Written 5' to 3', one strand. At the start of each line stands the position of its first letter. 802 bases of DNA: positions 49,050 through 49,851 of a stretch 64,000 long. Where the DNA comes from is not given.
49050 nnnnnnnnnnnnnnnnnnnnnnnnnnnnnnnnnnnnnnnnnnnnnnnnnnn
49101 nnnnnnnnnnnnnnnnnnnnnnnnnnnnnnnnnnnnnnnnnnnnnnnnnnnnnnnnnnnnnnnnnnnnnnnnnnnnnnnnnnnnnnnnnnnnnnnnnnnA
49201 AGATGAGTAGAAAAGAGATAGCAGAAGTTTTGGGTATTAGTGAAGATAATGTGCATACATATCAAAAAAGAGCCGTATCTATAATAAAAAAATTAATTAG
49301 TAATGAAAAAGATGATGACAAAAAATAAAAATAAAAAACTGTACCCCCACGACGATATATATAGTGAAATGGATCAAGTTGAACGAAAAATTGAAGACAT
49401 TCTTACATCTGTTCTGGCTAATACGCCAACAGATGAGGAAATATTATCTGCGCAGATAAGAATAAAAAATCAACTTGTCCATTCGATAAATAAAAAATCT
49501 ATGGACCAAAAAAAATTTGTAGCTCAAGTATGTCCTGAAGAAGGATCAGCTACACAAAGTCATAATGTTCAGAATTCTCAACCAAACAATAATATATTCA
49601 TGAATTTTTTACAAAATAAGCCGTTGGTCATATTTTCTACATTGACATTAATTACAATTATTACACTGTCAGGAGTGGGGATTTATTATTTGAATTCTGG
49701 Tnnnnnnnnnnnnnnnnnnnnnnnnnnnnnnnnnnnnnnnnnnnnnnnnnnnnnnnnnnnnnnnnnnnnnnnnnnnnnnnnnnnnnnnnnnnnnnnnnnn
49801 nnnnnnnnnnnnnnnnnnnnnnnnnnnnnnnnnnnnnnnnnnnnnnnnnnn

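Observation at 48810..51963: ECF sigma factor overlapping an 886-aa membrane protein with a roughly 760-aa extracytoplasmic domain (sigma/anti-sigma-like pair)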

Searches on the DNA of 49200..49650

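Call 72: search_rna_families(source=window, start=49200, end=49650, threshold=evalue, max_evalue=1)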
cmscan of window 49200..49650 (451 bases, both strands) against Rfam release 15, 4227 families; matches with E-value up to 1: 1.
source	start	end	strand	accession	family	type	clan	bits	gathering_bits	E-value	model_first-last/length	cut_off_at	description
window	49510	49548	+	RF02929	algC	Cis-reg;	-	17.7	33.8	0.7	1-52/52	no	algC RNA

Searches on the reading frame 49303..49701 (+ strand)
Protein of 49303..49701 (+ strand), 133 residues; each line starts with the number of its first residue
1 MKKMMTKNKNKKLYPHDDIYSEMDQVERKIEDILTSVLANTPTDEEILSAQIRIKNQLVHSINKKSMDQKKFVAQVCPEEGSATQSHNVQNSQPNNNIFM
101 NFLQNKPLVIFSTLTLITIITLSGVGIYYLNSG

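Call 47: search_protein_families(library=pfam, proteins=[window:49303-49701:+], max_evalue=10)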
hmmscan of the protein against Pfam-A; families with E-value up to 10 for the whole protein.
seq(133 aa): 0 families
